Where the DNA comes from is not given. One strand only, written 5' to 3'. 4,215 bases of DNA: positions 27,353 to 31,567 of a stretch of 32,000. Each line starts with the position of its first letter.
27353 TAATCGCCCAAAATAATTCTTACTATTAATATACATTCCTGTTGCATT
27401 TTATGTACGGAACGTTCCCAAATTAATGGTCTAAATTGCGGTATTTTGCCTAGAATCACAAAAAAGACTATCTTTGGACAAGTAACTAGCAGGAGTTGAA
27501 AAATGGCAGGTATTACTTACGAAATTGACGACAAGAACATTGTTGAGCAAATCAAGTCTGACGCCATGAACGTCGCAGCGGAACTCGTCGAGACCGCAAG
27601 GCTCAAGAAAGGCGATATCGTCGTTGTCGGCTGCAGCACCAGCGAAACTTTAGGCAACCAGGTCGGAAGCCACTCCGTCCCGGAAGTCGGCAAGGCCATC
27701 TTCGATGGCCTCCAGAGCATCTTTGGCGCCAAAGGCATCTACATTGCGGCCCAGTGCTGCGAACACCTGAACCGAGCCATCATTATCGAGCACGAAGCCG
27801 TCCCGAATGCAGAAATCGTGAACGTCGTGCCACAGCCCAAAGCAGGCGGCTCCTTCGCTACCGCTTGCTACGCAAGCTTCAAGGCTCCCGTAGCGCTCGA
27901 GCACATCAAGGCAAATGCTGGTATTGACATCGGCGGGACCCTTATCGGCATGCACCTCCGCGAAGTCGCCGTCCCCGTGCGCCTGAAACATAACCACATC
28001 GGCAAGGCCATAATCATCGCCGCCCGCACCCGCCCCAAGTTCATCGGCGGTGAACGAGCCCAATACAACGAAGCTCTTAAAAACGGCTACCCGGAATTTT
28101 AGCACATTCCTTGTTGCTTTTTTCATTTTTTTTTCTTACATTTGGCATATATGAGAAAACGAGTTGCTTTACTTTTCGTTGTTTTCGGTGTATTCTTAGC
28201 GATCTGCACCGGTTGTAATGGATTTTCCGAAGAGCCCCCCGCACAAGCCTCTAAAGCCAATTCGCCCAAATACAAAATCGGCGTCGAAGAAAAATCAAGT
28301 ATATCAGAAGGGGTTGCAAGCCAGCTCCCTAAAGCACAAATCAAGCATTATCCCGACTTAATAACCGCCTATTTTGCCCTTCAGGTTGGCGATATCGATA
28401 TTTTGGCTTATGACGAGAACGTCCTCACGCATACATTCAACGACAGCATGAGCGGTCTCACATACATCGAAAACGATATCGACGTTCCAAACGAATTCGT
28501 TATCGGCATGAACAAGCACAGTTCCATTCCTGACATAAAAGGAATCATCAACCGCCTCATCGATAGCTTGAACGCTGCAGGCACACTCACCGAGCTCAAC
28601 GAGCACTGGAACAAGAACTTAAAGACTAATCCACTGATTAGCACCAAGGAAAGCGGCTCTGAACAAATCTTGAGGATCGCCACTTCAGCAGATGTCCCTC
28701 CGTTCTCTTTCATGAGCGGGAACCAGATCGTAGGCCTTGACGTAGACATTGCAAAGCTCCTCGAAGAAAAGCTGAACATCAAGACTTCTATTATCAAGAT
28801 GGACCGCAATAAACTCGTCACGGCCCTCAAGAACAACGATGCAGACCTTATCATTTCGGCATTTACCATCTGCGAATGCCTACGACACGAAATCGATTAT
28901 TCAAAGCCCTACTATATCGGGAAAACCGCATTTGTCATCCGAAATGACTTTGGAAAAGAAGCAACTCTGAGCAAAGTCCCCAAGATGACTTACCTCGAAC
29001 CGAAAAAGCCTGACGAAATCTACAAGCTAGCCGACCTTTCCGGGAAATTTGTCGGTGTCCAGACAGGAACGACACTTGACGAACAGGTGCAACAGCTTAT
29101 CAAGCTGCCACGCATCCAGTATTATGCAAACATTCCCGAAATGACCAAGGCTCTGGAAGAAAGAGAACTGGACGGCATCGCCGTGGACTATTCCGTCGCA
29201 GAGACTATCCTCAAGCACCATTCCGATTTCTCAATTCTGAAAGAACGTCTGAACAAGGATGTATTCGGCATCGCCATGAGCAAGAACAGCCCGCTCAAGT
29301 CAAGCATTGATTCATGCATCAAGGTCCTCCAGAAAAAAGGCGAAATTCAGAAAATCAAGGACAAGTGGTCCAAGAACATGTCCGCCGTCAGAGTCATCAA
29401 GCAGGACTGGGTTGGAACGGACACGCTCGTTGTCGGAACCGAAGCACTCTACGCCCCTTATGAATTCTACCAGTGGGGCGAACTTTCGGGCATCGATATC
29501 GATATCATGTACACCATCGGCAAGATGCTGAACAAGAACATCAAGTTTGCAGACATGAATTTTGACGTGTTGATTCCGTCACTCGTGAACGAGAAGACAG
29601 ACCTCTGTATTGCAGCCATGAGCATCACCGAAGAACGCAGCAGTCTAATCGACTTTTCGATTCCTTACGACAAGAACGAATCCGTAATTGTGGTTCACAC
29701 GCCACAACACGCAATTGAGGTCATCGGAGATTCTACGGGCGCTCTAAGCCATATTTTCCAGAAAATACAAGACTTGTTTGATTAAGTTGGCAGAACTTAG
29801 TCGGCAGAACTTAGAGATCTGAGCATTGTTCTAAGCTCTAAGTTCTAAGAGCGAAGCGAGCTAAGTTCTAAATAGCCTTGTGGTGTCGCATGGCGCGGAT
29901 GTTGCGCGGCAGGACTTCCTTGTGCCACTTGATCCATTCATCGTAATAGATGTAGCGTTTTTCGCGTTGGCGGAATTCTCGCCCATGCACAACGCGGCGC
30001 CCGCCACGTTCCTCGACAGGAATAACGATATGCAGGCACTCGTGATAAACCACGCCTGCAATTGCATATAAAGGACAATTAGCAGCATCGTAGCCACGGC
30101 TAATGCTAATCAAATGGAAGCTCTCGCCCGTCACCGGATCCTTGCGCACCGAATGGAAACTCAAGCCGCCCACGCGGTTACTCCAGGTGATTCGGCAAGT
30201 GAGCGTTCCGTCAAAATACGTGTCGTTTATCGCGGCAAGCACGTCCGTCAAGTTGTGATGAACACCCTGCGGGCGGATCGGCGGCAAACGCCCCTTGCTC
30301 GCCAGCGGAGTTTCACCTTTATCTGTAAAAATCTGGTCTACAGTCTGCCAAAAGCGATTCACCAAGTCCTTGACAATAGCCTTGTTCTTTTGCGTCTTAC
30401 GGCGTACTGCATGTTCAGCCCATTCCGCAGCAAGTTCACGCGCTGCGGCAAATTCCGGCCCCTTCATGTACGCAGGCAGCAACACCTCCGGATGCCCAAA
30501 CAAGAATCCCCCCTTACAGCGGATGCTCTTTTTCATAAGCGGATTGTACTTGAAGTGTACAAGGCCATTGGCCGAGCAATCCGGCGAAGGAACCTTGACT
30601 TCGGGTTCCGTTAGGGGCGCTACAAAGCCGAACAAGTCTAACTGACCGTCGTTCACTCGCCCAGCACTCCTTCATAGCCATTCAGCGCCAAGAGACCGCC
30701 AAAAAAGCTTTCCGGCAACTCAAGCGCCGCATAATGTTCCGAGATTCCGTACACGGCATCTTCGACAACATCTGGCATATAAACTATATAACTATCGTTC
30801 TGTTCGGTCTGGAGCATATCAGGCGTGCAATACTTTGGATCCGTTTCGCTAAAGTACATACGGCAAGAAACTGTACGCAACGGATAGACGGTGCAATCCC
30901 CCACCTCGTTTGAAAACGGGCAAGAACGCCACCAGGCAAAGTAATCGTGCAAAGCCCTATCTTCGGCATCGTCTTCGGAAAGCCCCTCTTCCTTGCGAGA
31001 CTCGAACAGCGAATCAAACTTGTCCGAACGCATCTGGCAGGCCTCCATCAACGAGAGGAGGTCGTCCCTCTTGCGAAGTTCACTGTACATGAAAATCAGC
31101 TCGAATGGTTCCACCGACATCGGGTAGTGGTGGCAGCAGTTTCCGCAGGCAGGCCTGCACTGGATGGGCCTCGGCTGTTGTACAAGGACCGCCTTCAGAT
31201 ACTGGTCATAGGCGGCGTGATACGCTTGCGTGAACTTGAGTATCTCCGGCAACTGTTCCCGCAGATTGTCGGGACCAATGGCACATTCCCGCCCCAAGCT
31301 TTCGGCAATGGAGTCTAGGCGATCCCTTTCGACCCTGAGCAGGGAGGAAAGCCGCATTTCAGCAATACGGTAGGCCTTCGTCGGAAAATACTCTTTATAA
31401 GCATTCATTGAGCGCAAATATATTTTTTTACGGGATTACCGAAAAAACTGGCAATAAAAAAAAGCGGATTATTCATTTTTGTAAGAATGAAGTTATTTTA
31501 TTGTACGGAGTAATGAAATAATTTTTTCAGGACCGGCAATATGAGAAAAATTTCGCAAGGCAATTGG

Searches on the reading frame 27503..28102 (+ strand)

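Call 71: search_protein_families(library=pfam, proteins=[window:27503-28102:+], max_evalue=0.001)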
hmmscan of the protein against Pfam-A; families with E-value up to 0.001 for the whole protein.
window:27503-28102:+ (199 aa): 1 family
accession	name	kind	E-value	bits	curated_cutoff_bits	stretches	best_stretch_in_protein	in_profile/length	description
PF04260.17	DUF436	-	1.6e-72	243.1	25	1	22-188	3-171/171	Protein of unknown function (DUF436)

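Call 72: search_protein_families(library=padloc, proteins=[window:27503-28102:+], max_evalue=0.001)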
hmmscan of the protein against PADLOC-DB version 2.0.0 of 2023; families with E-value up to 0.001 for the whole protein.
window:27503-28102:+ (199 aa): 0 families

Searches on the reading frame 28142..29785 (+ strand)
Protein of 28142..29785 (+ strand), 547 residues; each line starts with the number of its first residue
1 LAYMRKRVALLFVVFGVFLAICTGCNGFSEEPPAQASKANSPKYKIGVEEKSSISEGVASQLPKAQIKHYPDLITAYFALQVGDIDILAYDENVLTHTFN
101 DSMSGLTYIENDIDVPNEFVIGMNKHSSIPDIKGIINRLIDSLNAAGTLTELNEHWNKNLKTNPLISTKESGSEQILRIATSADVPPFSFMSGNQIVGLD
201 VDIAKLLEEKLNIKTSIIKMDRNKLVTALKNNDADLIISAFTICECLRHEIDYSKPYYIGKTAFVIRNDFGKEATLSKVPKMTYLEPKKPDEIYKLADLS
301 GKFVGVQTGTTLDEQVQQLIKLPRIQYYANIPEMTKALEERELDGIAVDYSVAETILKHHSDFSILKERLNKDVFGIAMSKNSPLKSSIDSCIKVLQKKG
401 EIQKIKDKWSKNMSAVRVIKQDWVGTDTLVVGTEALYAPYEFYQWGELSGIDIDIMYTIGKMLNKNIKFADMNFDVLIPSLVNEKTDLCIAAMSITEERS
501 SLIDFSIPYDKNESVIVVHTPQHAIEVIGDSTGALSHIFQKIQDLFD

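Call 71: search_protein_families(library=pfam, proteins=[window:28142-29785:+], max_evalue=0.001)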
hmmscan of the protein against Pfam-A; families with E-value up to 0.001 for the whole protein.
window:28142-29785:+ (547 aa): 2 families
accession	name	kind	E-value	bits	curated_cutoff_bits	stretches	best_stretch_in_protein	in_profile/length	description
PF00497.25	SBP_bac_3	-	8.5e-55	184.5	26.4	2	177-410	1-130/132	Bacterial extracellular solute-binding proteins, family 3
PF10613.14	Lig_chan-Glu_bd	-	9.1e-13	48.8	30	1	473-521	66-114/115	Ligated ion channel L-glutamate- and glycine-binding site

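Call 72: search_protein_families(library=padloc, proteins=[window:28142-29785:+], max_evalue=0.001)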
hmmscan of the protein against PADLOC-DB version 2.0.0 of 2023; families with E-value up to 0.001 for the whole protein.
window:28142-29785:+ (547 aa): 0 families

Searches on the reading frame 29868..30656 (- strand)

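Call 71: search_protein_families(library=pfam, proteins=[window:29868-30656:-], max_evalue=0.001)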
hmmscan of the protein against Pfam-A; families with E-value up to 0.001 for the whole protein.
window:29868-30656:- (262 aa): 1 family
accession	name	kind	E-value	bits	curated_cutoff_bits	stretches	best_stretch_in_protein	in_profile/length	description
PF10263.15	SprT-like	-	2.1e-05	24.7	25.6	1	138-233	3-93/108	SprT-like family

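Call 72: search_protein_families(library=padloc, proteins=[window:29868-30656:-], max_evalue=0.001)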
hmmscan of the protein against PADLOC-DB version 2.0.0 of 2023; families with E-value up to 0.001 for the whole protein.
window:29868-30656:- (262 aa): 0 families

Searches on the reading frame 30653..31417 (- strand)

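Call 71: search_protein_families(library=pfam, proteins=[window:30653-31417:-], max_evalue=0.001)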
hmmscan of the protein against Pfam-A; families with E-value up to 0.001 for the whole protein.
window:30653-31417:- (254 aa): 1 family
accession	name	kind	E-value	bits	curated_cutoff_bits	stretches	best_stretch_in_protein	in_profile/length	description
PF03692.20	CxxCxxCC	-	2e-05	25.6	23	1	86-190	1-71/85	Putative zinc- or iron-chelating domain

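Call 72: search_protein_families(library=padloc, proteins=[window:30653-31417:-], max_evalue=0.001)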
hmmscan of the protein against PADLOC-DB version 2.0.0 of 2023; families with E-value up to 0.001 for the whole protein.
window:30653-31417:- (254 aa): 0 families
